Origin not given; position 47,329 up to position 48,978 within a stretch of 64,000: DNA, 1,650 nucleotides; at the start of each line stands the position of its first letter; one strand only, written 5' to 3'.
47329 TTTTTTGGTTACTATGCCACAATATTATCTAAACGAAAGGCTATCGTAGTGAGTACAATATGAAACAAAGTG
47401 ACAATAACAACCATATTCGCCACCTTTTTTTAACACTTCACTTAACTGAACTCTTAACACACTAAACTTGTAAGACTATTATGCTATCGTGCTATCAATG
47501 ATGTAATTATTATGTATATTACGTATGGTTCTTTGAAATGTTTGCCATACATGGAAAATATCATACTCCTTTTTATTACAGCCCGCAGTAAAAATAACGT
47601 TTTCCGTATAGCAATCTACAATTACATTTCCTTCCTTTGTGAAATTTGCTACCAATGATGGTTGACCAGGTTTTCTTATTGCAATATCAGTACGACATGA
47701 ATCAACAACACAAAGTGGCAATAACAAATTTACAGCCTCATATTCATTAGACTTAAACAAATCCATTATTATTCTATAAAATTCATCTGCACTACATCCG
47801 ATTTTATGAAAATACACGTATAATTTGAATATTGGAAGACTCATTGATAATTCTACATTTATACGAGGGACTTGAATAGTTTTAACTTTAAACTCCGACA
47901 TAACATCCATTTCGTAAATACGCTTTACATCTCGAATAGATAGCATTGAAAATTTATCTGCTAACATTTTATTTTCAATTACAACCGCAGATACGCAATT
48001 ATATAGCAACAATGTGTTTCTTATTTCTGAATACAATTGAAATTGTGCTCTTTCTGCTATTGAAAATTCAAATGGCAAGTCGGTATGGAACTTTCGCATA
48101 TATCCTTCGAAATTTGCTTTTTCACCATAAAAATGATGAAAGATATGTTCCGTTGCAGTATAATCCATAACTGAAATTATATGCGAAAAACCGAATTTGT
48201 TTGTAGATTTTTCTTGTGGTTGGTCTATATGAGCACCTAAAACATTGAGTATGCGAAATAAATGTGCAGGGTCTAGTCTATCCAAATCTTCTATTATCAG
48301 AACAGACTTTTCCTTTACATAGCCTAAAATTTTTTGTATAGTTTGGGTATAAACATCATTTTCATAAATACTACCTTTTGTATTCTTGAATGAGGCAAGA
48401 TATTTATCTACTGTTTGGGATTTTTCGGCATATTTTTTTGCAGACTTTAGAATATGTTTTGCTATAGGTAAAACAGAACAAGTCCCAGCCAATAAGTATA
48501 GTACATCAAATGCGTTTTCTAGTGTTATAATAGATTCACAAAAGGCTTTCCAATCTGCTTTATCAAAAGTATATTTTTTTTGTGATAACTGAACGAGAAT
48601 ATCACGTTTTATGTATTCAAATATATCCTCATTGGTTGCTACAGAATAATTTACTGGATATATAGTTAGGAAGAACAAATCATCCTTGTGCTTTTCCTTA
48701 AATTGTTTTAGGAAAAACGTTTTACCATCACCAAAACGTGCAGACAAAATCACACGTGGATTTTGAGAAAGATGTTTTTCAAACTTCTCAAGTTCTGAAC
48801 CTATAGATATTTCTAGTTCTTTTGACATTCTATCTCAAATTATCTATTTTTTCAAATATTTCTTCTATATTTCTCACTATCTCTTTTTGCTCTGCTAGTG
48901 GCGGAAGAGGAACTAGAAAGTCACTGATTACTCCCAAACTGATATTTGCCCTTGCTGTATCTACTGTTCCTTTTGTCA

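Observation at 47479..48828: KAP-type P-loop NTPase as the terminal gene of a type I R-M operon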

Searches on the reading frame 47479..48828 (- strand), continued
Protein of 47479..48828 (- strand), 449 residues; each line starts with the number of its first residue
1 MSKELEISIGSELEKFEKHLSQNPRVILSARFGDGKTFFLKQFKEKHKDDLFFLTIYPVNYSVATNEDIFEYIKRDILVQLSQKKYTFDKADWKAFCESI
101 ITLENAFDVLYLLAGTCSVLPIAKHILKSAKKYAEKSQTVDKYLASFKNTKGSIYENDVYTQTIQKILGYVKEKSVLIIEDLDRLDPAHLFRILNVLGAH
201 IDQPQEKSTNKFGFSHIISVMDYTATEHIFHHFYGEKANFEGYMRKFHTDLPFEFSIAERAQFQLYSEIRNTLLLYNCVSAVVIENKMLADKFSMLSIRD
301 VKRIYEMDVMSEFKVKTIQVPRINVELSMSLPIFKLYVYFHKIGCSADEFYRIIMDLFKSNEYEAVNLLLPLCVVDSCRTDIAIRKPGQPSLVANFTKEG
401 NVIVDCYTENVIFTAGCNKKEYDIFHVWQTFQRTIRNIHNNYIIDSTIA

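Call 85: search_protein_families(library=pfam, proteins=[L013:11322-12125:+, L033:11380-13326:+, L072:8307-9461:+, L085:7332-8855:+, L100:4972-5403:+, L127:7341-8156:+, L067:8086-9885:+, L066:3-539:+, L072:6002-6847:+, L068:5879-6889:+], max_evalue=0.001)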
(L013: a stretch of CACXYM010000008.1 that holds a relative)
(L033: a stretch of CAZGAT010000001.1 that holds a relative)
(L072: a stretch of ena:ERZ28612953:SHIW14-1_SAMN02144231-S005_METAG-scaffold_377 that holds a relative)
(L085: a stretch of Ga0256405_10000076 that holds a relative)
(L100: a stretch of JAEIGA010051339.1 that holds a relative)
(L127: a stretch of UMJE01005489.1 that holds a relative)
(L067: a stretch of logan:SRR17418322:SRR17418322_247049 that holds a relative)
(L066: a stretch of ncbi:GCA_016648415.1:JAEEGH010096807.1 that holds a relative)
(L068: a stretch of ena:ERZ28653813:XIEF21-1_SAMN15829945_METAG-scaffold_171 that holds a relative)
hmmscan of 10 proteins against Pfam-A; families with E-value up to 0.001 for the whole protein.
L013:11322-12125:+ (268 aa): 0 families

L033:11380-13326:+ (649 aa): 9 families
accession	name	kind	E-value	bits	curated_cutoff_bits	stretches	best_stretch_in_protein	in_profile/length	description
PF18860.6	AbiJ_NTD3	-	1.7e-39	135.4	32.5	1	4-148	3-139/167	AbiJ N-terminal domain 3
PF13304.12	AAA_21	-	3.8e-12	47.3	27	1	479-546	237-303/304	AAA domain, putative AbiEii toxin, Type IV TA system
PF13175.12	AAA_15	-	1.3e-10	41.8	32.1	1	469-546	291-374/374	AAA ATPase domain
PF13401.12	AAA_22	-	1.8e-07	31.9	27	1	343-526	5-109/130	AAA domain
PF00005.33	ABC_tran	-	8.3e-06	26.9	25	1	343-509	11-135/137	ABC transporter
PF03205.20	MobB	-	0.00032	21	26.6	1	345-372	1-28/133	Molybdopterin guanine dinucleotide synthesis protein B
PF20720.3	nSTAND3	-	0.00048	20.3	27.2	0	333-373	7-47/155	Novel STAND NTPase 3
PF13173.12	AAA_14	-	0.00053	20.4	27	0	343-373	2-33/129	AAA domain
PF05729.18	NACHT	-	0.00088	19.6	26.7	0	344-375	1-32/167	NACHT domain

L072:8307-9461:+ (385 aa): 0 families

L085:7332-8855:+ (508 aa): 2 families
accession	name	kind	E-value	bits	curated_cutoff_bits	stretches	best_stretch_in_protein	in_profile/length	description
PF13231.12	PMT_2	-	7.3e-09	36.5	26.1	1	181-327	12-154/160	Dolichyl-phosphate-mannose-protein mannosyltransferase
PF03901.23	Glyco_transf_22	-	1.1e-06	28.6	23.8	2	408-497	271-358/414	Alg9-like mannosyltransferase family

L100:4972-5403:+ (144 aa): 0 families

L127:7341-8156:+ (272 aa): 3 families
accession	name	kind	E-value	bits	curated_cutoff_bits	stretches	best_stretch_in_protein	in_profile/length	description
PF00535.33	Glycos_transf_2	-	7.8e-23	81.7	23.3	1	7-96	1-93/168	Glycosyl transferase family 2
PF10111.15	Glyco_tranf_2_2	-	2.9e-05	24.2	27.3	1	15-103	9-102/276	Glycosyltransferase like family 2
PF13632.12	Glyco_trans_2_3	-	0.00069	19.9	27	1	138-222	63-144/198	Glycosyl transferase family group 2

L067:8086-9885:+ (600 aa): 0 families

L066:3-539:+ (179 aa): 0 families

L072:6002-6847:+ (282 aa): 0 families

L068:5879-6889:+ (337 aa): 0 families

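Call 86: find_related_loci(query=A1, collection=viral_contigs, flank=6000)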
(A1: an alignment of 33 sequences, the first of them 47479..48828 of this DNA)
Query A1 (449 aa) in viral_contigs; peptide patterns used: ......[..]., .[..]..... (x = any residue, [..] = any of these).
241 stretches matched a pattern; 135 encode a relative of the query (tblastn E <= 1e-3); the best 80 are kept; 80 distinct loci.
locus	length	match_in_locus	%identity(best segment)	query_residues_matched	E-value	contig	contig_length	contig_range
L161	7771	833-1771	46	5-304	4e-82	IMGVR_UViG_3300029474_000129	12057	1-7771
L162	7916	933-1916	46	5-320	5e-80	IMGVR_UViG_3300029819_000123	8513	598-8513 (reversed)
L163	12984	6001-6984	46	5-320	5e-80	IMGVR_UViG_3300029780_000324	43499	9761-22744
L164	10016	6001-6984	46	5-320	6e-80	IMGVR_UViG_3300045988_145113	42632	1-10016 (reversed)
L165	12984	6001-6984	46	5-320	6e-80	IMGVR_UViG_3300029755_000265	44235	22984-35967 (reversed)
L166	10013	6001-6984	46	5-320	6e-80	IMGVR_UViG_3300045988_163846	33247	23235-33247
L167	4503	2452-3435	46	5-320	5e-80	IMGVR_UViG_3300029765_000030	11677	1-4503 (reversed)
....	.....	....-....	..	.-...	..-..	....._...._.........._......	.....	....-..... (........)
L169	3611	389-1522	42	7-370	3e-79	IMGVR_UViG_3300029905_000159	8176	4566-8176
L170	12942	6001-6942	48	7-304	2e-78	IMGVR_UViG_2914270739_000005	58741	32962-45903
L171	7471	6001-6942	48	7-304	2e-78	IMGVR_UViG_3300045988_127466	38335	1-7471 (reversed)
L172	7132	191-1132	48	7-304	2e-78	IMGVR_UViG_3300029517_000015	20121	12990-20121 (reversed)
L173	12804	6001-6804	52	6-262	4e-78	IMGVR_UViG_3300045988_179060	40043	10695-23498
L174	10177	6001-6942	46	5-304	4e-78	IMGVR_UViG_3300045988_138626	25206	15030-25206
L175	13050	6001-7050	45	7-336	3e-77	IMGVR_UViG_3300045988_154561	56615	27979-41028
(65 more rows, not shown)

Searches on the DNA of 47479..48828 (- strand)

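Call 88: search_dna_similar(query=L203:1-13116:+, collection=phages, mode=near, max_rows=8)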
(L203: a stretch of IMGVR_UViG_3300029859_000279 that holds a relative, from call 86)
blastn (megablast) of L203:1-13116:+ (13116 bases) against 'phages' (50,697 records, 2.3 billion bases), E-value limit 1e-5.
Records with a match: 1; places in all: 1; records where one place covers at least 80% of the query: 0.
Best place of each record, by identity: 60-80% 1.
By first word of the organism name: Bacteriophage 1.
By host as written in the record: - 1.
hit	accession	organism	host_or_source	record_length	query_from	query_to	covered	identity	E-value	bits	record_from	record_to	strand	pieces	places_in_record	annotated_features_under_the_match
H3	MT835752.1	Bacteriophage sp.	human fecal samples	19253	11188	11891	5%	75.5%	3e-89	339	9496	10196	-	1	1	record has no annotation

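Call 89: search_dna_similar(query=L163:1-12984:+, collection=phages, mode=near, max_rows=8)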
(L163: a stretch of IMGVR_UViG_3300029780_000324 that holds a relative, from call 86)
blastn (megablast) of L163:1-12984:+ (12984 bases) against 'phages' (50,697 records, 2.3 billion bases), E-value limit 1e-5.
Records with a match: 2; places in all: 2; records where one place covers at least 80% of the query: 0.
Best place of each record, by identity: 80-90% 2.
By first word of the organism name: Bacteroides 2.
By host as written in the record: Bacteroides salyersiae BG8 1; Bacteroides koreensis HM3 1.
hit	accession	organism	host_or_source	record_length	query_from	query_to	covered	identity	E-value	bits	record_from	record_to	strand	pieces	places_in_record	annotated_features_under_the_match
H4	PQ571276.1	Bacteroides phage BS-TP3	Bacteroides salyersiae BG8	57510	7696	9720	16%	82.6%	0e+0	1784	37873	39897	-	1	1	integrase | type I restriction-modification system methyltransferase subunit-like ...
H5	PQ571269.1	Bacteroides phage BKO1-TP3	Bacteroides koreensis HM3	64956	9754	10375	5%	88.9%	0e+0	767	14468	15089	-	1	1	pyrophosphatase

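Call 90: get_annotated_region(hit=H4, flank=6000)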
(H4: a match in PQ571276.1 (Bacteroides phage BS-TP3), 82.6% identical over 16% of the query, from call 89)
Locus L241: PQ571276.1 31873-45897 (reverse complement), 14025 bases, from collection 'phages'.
description: Bacteroides phage BS-TP3, complete genome.
organism: Bacteroides phage BS-TP3 (NCBI taxid 3385223)
taxonomy: Viruses
host: Bacteroides salyersiae BG8; source: sewage from septic tank; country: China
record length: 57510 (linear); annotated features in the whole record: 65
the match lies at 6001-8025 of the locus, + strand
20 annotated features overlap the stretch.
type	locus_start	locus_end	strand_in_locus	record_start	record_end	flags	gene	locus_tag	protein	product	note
CDS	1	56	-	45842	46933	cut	-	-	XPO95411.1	hypothetical protein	BS-TP3_gp58; BS-TP3_gp58; None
CDS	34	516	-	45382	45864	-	-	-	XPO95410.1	hypothetical protein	BS-TP3_gp57; BS-TP3_gp57; Annot2=(structure alignment-afuniprot50) AF-A0A0K8P817-F1-model_v4 hypothetical protein; HK97 ...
CDS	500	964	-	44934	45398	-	-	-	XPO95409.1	Acyl-CoA transferase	BS-TP3_gp56; BS-TP3_gp56; Annot2=(structure alignment-afuniprot50) AF-A0A437UU11-F1-model_v4 DUF5072 domain-containing ...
CDS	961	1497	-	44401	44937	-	-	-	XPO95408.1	TrkA-N domain protein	BS-TP3_gp55; BS-TP3_gp55; None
CDS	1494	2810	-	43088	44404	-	-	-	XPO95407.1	terminase large subunit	BS-TP3_gp54; BS-TP3_gp54; Annot2=(structure alignment-afuniprot50) AF-A0A0F9IWP5-F1-model_v4 Terminase_6 ...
CDS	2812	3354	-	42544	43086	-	-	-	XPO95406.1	terminase small subunit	BS-TP3_gp53; BS-TP3_gp53; Annot2=(structure alignment-afuniprot50) AF-A0A496D5G8-F1-model_v4 DNA packaging ...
CDS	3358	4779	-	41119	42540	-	-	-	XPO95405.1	Methyltransferase domain-containing protein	BS-TP3_gp52; BS-TP3_gp52; Annot2=(structure alignment-afuniprot50) AF-A0A4U0S6V4-F1-model_v4 Class I SAM-dependent ...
CDS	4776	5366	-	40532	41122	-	-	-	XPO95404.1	ParB-like partition protein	BS-TP3_gp51; BS-TP3_gp51; Annot2=(structure alignment-afuniprot50) AF-A0A7V3S0U4-F1-model_v4 ParB domain-containing ...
CDS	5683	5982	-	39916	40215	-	-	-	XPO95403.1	hypothetical protein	BS-TP3_gp50; BS-TP3_gp50; None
CDS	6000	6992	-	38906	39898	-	-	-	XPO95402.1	type I restriction-modification system methyltransferase subunit-like protein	BS-TP3_gp49; BS-TP3_gp49; Annot2=(structure alignment-afuniprot50) AF-A0A7D4KK47-F1-model_v4 SAM-dependent DNA ...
CDS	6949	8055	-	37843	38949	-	-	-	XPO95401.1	integrase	BS-TP3_gp48; BS-TP3_gp48; Annot2=(structure alignment-afuniprot50) AF-A0A7U8LA18-F1-model_v4 Phage integrase SAM-like ...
CDS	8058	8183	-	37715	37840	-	-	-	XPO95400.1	hypothetical protein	BS-TP3_gp47; BS-TP3_gp47; None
CDS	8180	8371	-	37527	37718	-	-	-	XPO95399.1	hypothetical protein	BS-TP3_gp46; BS-TP3_gp46; None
CDS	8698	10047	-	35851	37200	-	-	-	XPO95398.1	PcfJ-like protein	BS-TP3_gp45; BS-TP3_gp45; Annot2=(structure alignment-afuniprot50) AF-A0A7W3Z6P5-F1-model_v4 PcfJ domain-containing ...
CDS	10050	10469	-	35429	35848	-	-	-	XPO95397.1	PcfK-like protein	BS-TP3_gp44; BS-TP3_gp44; Annot2=(structure alignment-afuniprot50) AF-A0A017N0S7-F1-model_v4 PcfK-like family protein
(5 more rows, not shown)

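Call 92: search_dna_similar(query=L239:1-12822:+, collection=phages, mode=near, max_rows=6)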
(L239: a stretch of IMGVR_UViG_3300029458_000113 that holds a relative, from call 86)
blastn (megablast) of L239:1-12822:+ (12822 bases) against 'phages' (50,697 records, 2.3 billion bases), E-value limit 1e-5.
Records with a match: 4; places in all: 4; records where one place covers at least 80% of the query: 0.
Best place of each record, by identity: 95-99% 1; 90-95% 1; 80-90% 2.
By first word of the organism name: Bacteriophage 3; Bacteroides 1.
By host as written in the record: - 3; Bacteroides salyersiae BG8 1.
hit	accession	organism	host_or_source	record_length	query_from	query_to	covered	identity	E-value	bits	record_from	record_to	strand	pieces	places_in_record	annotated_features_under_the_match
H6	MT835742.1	Bacteriophage sp.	human fecal samples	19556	7877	12636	15%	86.3%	0e+0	2065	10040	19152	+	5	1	record has no annotation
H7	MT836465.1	Bacteriophage sp.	human fecal samples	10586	10508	11075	4%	98.9%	0e+0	1016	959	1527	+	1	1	record has no annotation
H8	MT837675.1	Bacteriophage sp.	human fecal samples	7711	8271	9026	4%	93.6%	4e-132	832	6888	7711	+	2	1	record has no annotation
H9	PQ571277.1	Bacteroides phage BS-TP4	Bacteroides salyersiae BG8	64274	8322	8408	1%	88.5%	3e-19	106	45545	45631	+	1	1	Morphogenetic protein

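Call 93: search_dna_similar(query=L170:1-12942:+, collection=phages, mode=near, max_rows=6)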
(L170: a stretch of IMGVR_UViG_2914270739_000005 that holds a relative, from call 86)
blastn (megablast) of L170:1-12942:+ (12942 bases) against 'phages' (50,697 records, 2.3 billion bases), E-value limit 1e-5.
No match.

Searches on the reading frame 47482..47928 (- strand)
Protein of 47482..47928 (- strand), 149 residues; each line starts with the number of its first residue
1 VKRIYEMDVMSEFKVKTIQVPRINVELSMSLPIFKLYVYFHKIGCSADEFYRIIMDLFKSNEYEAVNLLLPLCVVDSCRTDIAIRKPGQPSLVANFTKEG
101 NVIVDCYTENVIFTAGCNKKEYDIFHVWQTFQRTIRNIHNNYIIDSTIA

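Call 104: find_homologous_proteins(query=window:47482-47928:-, max_evalue=0.001)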
Query window:47482-47928:-: 6 candidates shared short words with the query, none scored E <= 0.001.
